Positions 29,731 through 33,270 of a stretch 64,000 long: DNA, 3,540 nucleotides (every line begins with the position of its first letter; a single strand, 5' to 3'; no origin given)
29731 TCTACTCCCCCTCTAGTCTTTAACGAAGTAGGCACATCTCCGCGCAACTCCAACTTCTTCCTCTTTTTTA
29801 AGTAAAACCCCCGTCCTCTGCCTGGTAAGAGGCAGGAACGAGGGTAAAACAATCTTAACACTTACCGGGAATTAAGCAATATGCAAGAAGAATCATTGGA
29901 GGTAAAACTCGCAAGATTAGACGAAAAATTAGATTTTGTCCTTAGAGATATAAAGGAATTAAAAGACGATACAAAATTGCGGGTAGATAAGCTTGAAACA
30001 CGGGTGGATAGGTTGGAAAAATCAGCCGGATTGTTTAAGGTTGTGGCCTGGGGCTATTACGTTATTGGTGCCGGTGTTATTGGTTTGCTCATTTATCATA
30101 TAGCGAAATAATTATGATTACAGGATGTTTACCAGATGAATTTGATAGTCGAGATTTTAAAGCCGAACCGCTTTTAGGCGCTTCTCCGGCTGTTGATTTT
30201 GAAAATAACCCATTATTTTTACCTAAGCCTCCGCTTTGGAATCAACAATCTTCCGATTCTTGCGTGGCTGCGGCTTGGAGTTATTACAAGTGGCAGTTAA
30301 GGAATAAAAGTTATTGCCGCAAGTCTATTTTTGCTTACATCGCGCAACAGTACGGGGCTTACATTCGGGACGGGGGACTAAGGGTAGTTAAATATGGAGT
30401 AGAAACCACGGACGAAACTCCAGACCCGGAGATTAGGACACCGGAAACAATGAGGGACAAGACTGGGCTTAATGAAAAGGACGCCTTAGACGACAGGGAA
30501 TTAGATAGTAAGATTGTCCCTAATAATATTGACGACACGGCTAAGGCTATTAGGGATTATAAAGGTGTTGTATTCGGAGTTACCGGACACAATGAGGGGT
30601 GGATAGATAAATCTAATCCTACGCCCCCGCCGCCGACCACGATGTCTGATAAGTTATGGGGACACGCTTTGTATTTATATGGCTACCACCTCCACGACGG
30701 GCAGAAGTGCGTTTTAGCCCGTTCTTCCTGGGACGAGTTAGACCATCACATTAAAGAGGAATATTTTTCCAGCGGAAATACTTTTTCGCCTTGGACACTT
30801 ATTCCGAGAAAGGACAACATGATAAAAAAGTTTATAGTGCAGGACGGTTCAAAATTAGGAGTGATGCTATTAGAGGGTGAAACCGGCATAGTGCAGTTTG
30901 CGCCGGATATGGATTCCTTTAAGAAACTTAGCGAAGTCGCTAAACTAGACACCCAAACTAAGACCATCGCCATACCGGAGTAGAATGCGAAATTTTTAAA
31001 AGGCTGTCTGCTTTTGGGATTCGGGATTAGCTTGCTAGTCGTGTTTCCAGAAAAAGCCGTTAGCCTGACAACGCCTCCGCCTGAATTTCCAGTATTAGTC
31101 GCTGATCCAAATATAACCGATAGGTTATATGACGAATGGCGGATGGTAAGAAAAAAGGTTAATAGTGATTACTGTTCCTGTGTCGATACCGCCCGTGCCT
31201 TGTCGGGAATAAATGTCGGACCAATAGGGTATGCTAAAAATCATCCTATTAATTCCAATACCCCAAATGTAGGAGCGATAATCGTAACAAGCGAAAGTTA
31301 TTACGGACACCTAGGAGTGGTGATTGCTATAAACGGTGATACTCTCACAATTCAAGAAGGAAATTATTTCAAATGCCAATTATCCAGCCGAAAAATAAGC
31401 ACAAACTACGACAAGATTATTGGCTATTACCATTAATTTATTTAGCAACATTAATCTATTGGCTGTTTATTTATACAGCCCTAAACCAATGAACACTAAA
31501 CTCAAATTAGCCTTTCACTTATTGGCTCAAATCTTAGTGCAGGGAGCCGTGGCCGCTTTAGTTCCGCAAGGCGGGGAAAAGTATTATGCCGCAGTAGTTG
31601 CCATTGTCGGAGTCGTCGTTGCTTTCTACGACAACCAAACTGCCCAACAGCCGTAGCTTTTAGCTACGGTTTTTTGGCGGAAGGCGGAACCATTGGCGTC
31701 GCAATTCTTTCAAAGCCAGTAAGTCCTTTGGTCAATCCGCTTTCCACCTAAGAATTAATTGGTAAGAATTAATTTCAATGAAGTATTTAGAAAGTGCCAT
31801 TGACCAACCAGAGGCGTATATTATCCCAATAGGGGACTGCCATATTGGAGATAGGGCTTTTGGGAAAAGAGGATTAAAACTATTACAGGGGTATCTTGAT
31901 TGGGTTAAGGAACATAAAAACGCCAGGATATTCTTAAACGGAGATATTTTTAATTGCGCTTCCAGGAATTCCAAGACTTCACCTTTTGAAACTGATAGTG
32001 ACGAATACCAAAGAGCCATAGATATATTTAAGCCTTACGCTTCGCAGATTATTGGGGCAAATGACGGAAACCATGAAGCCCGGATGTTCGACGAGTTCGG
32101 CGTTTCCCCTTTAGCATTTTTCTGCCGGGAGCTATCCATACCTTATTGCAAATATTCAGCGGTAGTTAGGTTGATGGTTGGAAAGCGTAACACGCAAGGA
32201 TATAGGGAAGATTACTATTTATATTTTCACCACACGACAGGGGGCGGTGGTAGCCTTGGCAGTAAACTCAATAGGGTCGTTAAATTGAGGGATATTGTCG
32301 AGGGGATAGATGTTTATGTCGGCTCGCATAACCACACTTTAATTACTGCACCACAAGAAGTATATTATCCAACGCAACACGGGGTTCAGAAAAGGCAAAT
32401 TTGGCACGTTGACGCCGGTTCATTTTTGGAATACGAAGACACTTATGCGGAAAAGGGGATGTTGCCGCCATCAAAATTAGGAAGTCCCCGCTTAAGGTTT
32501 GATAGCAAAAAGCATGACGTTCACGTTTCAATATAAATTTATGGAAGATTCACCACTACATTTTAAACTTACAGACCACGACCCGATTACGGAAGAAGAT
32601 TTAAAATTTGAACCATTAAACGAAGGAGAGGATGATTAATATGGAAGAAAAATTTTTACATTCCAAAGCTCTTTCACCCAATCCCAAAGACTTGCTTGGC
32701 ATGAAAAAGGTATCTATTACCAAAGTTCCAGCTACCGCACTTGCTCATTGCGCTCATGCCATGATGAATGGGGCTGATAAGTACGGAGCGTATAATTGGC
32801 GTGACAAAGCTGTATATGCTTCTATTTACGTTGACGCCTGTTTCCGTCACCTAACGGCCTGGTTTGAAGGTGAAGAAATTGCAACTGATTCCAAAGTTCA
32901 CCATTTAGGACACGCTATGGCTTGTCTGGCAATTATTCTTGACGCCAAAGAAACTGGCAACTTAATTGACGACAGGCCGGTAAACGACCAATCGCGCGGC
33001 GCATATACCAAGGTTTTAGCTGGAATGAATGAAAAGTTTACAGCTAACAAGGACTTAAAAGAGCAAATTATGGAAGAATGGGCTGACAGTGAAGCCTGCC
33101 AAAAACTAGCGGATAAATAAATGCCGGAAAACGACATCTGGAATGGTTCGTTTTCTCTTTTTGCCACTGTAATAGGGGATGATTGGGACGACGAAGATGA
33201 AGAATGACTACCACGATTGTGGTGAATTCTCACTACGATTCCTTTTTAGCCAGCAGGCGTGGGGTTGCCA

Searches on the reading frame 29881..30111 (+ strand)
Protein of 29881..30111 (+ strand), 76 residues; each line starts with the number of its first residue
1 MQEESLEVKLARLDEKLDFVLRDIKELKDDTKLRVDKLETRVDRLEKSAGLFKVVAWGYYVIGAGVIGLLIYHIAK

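Call 85: search_protein_families(library=pfam, proteins=[window:29881-30111:+], max_evalue=1)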
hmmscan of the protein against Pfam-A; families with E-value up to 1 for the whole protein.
window:29881-30111:+ (76 aa): 7 families
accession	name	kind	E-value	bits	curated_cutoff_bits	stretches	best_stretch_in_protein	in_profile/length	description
PF25051.1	WHD_MCM8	-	0.029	14.8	26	1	11-53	28-70/80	MCM8 winged helix domain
PF06825.17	HSBP1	-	0.087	13.1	28.6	1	33-48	27-42/51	Heat shock factor binding protein 1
PF16526.10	CLZ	-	0.096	13.5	26.7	1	2-47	25-70/71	C-terminal leucine zipper domain of cyclic nucleotide-gated channels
PF05377.16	FlaC_arch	-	0.097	13.5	27.8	0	4-45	3-40/55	Flagella accessory protein C (FlaC)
PF18210.6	Knl1_RWD_C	-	0.1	13.2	27.8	1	2-47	5-55/151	Knl1 RWD C-terminal domain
PF17300.7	FIN1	-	0.29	11.2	25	1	8-47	202-241/242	Filaments in between nuclei protein-1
PF10779.14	XhlA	-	0.59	10.8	34.7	1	5-32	22-49/67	Haemolysin XhlA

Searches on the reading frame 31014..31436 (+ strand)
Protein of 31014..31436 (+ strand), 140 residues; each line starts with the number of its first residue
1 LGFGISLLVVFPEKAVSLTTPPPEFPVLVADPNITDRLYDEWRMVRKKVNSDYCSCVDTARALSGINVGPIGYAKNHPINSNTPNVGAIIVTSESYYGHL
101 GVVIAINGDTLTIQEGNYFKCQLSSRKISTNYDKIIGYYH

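Call 60: search_protein_families(library=padloc, proteins=[window:31014-31436:+], max_evalue=0.01)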
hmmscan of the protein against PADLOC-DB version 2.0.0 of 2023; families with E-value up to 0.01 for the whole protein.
window:31014-31436:+ (140 aa): 0 families

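Call 85: search_protein_families(library=pfam, proteins=[window:31014-31436:+], max_evalue=1)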
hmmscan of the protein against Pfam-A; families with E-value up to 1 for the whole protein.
window:31014-31436:+ (140 aa): 1 family
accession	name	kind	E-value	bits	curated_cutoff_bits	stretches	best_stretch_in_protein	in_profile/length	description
PF05257.22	CHAP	-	2.1e-07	31.8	26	1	68-117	27-81/81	CHAP domain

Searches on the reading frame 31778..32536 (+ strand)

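Call 8: search_protein_families(library=pfam, proteins=[window:31778-32536:+], max_evalue=0.001)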
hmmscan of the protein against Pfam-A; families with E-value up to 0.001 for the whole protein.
window:31778-32536:+ (252 aa): 1 family
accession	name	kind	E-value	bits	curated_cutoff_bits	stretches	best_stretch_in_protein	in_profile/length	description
PF00149.33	Metallophos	-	0.00015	22.7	21.5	1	18-148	6-111/191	Calcineurin-like phosphoesterase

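Call 60: search_protein_families(library=padloc, proteins=[window:31778-32536:+], max_evalue=0.01)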
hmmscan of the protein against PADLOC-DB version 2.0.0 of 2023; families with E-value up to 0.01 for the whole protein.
window:31778-32536:+ (252 aa): 0 families

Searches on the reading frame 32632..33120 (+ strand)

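Call 60: search_protein_families(library=padloc, proteins=[window:32632-33120:+], max_evalue=0.01)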
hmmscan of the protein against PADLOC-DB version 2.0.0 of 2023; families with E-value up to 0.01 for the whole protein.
window:32632-33120:+ (162 aa): 0 families

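Call 85: search_protein_families(library=pfam, proteins=[window:32632-33120:+], max_evalue=1)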
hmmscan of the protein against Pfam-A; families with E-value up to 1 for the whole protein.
window:32632-33120:+ (162 aa): 3 families
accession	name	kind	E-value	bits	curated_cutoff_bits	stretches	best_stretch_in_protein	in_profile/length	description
PF18909.5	dGTP_diPhyd_N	-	2.2e-25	88.9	27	1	18-115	3-99/99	dATP/dGTP diphosphohydrolase, N-terminal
PF10765.14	Phage_P22_NinX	-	0.071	13.8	22.6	1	42-94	19-72/114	Bacteriophage P22, NinX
PF01057.23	Parvo_NS1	-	0.14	11.5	20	1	40-107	129-191/271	Parvovirus non-structural protein NS1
